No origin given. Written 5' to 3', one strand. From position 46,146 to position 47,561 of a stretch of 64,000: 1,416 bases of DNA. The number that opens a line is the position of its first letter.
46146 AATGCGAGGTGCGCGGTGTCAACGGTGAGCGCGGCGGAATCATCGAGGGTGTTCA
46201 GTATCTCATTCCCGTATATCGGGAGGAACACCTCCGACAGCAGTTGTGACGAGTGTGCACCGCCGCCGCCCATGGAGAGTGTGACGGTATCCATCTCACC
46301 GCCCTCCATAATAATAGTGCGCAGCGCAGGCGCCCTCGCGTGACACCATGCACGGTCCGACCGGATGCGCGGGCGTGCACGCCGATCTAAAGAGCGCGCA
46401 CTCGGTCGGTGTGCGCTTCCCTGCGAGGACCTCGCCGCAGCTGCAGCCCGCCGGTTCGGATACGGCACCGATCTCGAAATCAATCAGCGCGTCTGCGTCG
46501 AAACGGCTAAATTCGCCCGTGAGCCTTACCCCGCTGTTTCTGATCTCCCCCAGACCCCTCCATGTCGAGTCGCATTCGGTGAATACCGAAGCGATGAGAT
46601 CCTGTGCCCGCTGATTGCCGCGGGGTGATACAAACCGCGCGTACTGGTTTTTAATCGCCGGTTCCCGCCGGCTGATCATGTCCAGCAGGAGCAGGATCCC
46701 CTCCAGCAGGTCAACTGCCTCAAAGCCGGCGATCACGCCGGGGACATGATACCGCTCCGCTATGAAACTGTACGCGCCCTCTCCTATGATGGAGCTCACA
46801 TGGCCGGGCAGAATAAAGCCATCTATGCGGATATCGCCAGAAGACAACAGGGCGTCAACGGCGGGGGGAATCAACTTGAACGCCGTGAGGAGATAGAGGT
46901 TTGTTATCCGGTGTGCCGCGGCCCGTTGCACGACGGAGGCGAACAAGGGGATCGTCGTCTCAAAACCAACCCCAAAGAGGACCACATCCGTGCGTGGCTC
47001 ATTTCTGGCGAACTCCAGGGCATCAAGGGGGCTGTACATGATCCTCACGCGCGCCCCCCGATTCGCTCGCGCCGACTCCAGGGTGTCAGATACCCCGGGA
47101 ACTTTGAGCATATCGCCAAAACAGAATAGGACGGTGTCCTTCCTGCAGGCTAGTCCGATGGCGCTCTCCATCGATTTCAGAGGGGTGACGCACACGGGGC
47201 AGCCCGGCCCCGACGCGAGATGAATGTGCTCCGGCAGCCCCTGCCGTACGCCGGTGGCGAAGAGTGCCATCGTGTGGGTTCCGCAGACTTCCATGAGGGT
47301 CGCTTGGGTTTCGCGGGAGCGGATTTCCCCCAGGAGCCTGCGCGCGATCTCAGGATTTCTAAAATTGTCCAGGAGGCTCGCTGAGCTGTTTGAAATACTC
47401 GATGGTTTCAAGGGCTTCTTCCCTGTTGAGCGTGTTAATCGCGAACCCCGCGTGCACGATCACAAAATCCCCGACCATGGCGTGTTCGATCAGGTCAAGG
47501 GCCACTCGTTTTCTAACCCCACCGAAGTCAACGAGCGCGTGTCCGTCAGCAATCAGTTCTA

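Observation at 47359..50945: Secreted S8 peptidase cassette (with AT-rich promoter region) flanked by diverged ~180-bp duplicates of the hypC 5' end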

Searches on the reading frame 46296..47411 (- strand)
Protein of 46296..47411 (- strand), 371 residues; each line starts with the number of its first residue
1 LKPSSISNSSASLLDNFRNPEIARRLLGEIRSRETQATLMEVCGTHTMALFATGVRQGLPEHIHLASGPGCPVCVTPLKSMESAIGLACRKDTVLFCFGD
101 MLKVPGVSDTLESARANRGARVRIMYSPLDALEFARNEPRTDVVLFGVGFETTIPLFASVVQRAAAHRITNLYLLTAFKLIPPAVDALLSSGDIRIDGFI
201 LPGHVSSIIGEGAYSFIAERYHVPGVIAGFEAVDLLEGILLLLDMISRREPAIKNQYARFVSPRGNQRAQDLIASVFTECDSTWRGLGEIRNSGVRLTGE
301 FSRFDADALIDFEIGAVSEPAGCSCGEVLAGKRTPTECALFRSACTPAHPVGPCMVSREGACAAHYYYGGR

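Call 9: search_protein_families(library=pfam, proteins=[window:46296-47411:-])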
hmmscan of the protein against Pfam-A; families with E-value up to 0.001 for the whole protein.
window:46296-47411:- (371 aa): 1 family
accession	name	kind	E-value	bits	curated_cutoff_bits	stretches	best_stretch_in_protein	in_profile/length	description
PF01924.21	HypD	-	2.4e-133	445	25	1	23-369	3-351/351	Hydrogenase formation hypA family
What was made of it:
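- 46296..47411 (-): hypD. Pfam HypD, 445 bits (call 9).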

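Call 14: find_related_loci(query=window:46296-47411:-, collection=metagenome_contigs, flank=10000)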
Query window:46296-47411:- (371 aa) in metagenome_contigs; peptide patterns used: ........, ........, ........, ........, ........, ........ (x = any residue, [..] = any of these).
600 stretches matched a pattern (row limit reached: there are more); 583 encode a relative of the query (tblastn E <= 1e-3); the best 80 are kept; 80 distinct loci.
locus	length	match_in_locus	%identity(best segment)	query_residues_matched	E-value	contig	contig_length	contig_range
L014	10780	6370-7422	51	19-369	1e-117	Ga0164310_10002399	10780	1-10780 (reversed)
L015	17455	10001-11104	48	3-370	1e-115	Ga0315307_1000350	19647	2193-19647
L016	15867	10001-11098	47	4-369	1e-114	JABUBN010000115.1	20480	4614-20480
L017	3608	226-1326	46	4-370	1e-115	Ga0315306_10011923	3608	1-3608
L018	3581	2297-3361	48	14-369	8e-116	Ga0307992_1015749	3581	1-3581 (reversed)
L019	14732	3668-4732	47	14-368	2e-111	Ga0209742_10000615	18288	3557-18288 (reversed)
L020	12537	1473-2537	47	14-368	2e-111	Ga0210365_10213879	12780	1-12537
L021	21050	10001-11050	48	24-371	2e-111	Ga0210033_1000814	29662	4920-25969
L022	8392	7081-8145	48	14-368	2e-111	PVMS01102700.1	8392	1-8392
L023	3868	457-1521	47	14-369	5e-113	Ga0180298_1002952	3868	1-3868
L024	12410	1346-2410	46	14-369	5e-111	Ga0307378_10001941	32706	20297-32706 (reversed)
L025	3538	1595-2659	48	14-369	2e-112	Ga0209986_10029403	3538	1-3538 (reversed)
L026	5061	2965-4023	45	12-369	8e-111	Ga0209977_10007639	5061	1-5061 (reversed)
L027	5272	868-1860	50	39-370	2e-110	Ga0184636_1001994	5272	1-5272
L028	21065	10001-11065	46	14-368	7e-110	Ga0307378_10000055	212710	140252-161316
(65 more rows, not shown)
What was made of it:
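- Tried and rejected: The metagenome scan with HypD (call 14) returned 80 loci, all at most 52% identical.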

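Call 19: find_homologous_proteins(query=window:46296-47411:-, max_evalue=1e-60)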
Query window:46296-47411:- (371 aa): 7961 proteins with E <= 1e-60 among 8000 candidates; the best 120 are listed.
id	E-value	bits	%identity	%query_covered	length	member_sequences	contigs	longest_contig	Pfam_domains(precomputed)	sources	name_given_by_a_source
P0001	7.6e-236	800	95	100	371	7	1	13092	PF01924.22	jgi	jgi:hydrogenase expression/formation protein HypD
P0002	5.4e-222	754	88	100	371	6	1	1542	PF01924.22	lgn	-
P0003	2.3e-202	690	81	100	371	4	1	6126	PF01924.22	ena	-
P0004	3.1e-185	633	83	89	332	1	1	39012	PF01924.22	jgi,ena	-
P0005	2.2e-183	627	74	100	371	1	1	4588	PF01924.22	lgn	-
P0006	1.9e-179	614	77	96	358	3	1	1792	PF01924.22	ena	-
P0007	9.6e-178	609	72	100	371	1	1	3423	PF01924.22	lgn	-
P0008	7.8e-172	589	76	93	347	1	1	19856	PF01924.22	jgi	jgi:hydrogenase expression/formation protein HypD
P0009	1.4e-164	566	66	100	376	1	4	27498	PF01924.22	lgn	-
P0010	2.1e-160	552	64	100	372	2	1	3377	PF01924.22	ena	-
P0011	1.6e-158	546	64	100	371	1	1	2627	PF01924.22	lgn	-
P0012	5.9e-158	544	64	99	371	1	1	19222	PF01924.22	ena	-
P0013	1.3e-154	533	62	100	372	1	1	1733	PF01924.22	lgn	-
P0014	3.3e-154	531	70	87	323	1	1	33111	PF01924.22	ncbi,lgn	-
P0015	2.8e-153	528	63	99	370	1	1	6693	PF01924.22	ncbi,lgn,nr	ncbi:MAG: hydrogenase formation protein HypD [Candidatus Aureabacteria bacterium]|nr:hydrogenase for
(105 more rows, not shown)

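Call 20: find_encoding_contigs(protein=P0001, flank=10000, max_places=3)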
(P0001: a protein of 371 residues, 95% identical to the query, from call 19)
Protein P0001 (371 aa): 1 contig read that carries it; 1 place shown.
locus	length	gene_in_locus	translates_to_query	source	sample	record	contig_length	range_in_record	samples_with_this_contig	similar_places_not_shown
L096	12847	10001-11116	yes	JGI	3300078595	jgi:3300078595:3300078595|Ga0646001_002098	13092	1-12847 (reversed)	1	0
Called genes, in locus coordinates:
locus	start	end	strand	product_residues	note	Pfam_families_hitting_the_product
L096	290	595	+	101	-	PF20586:DUF6788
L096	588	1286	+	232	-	PF12281:NTP_transf_8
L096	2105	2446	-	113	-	-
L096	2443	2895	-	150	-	PF13801:Metal_resist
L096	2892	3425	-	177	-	PF13490:zf-HC2 (weak)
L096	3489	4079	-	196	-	PF04542:Sigma70_r2, PF04545:Sigma70_r4, PF08281:Sigma70_r4_2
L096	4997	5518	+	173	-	PF10543:ORF6N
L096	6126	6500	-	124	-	-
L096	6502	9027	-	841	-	PF22148:Fervidolysin_NPro-like, PF00082:Peptidase_S8, PF20773:InhA-like_MAM (weak)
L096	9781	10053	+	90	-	PF01455:HupF_HypC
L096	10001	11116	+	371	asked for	PF01924:HypD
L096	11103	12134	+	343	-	PF00586:AIRS, PF02769:AIRS_C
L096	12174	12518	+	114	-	PF01155:HypA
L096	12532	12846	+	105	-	?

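Call 21: find_encoding_contigs(protein=P0004, flank=10000, max_places=3)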
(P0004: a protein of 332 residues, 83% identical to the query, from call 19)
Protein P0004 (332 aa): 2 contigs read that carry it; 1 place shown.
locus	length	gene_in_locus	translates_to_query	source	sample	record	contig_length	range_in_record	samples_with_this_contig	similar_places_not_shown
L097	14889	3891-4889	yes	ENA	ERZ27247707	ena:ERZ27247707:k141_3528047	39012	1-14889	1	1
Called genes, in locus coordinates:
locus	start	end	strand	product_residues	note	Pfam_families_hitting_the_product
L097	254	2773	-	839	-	PF22148:Fervidolysin_NPro-like, PF00082:Peptidase_S8, PF00041:fn3 (faint), PF20773:InhA-like_MAM (faint)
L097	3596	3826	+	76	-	PF01455:HupF_HypC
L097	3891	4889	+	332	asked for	PF01924:HypD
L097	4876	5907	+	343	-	PF00586:AIRS, PF02769:AIRS_C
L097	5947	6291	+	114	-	PF01155:HypA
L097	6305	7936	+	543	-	-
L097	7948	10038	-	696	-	PF02366:PMT, PF13231:PMT_2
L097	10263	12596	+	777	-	-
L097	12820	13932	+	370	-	-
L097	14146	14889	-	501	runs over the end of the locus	PF00474:SSF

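Call 22: find_encoding_contigs(protein=P0008, flank=10000, max_places=3)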
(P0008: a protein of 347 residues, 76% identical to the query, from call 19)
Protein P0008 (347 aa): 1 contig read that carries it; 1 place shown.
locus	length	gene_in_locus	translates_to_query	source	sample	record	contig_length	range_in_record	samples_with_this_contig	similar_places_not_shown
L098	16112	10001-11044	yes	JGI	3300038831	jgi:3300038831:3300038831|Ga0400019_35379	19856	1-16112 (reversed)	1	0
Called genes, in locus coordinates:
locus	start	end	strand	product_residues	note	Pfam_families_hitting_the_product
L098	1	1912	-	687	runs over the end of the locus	PF00753:Lactamase_B (faint), PF13360:PQQ_2, PF13570:Beta-prop_ACSF4, PF25292:Beta-prop_CGLA (faint), PF13360:PQQ_2, PF13570:Beta-prop_ACSF4, PF13360:PQQ_2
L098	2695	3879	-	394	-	PF02661:Fic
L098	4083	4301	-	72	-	-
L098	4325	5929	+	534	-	PF00890:FAD_binding_2, PF01266:DAO (weak), PF02910:Succ_DH_flav_C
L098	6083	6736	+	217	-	PF11249:DUF3047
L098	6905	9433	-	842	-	PF22148:Fervidolysin_NPro-like, PF00082:Peptidase_S8, PF20773:InhA-like_MAM (faint)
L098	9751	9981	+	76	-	PF01455:HupF_HypC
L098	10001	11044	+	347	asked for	PF01924:HypD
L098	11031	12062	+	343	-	PF00586:AIRS, PF02769:AIRS_C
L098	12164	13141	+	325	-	PF04463:2-thiour_desulf, PF08349:DUF1722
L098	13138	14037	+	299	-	PF03851:UvdE, PF01261:AP_endonuc_2 (weak)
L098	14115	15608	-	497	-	PF00474:SSF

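Call 23: find_encoding_contigs(protein=P0003, flank=10000, max_places=3)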
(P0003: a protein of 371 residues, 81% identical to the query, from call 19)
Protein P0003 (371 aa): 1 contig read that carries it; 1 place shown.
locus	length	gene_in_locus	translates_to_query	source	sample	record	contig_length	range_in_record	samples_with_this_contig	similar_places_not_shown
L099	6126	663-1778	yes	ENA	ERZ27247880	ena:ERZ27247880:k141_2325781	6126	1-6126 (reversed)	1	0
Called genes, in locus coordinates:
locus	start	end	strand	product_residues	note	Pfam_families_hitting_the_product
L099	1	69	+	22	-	?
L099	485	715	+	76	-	PF01455:HupF_HypC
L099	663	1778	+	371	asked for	PF01924:HypD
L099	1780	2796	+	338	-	PF00586:AIRS, PF02769:AIRS_C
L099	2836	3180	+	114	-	PF01155:HypA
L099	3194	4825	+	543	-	-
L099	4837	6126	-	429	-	?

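Call 27: find_encoding_contigs(protein=P0014, flank=10000, max_places=2)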
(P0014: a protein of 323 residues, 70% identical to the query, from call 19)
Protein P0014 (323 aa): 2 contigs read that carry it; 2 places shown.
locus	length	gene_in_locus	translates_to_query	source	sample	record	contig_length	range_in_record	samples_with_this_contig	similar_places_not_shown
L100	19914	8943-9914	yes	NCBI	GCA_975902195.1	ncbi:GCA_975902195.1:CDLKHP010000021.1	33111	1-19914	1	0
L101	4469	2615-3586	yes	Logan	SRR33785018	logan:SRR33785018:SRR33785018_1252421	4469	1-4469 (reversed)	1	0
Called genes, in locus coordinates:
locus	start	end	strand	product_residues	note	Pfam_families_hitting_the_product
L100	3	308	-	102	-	?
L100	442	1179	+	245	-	PF01553:Acyltransferase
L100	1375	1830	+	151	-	-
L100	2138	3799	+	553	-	PF13229:Beta_helix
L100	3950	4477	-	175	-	PF03729:DUF308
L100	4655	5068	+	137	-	PF13205:Big_5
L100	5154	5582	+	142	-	PF06514:PsbU (faint), PF12836:HHH_3, PF14520:HHH_5 (faint), PF00633:HHH (faint)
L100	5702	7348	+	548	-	PF02366:PMT (weak)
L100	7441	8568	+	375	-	PF17788:HypF_C, PF22521:HypF_C_2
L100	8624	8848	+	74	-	PF01455:HupF_HypC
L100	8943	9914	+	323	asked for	PF01924:HypD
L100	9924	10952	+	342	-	PF00586:AIRS, PF02769:AIRS_C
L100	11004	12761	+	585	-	PF00749:tRNA-synt_1c, PF03950:tRNA-synt_1c_C, PF20974:tRNA-synt_1c_C2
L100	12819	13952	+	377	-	PF00924:MS_channel_2nd, PF21082:MS_channel_3rd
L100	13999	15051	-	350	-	PF01791:DeoC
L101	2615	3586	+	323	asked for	PF01924:HypD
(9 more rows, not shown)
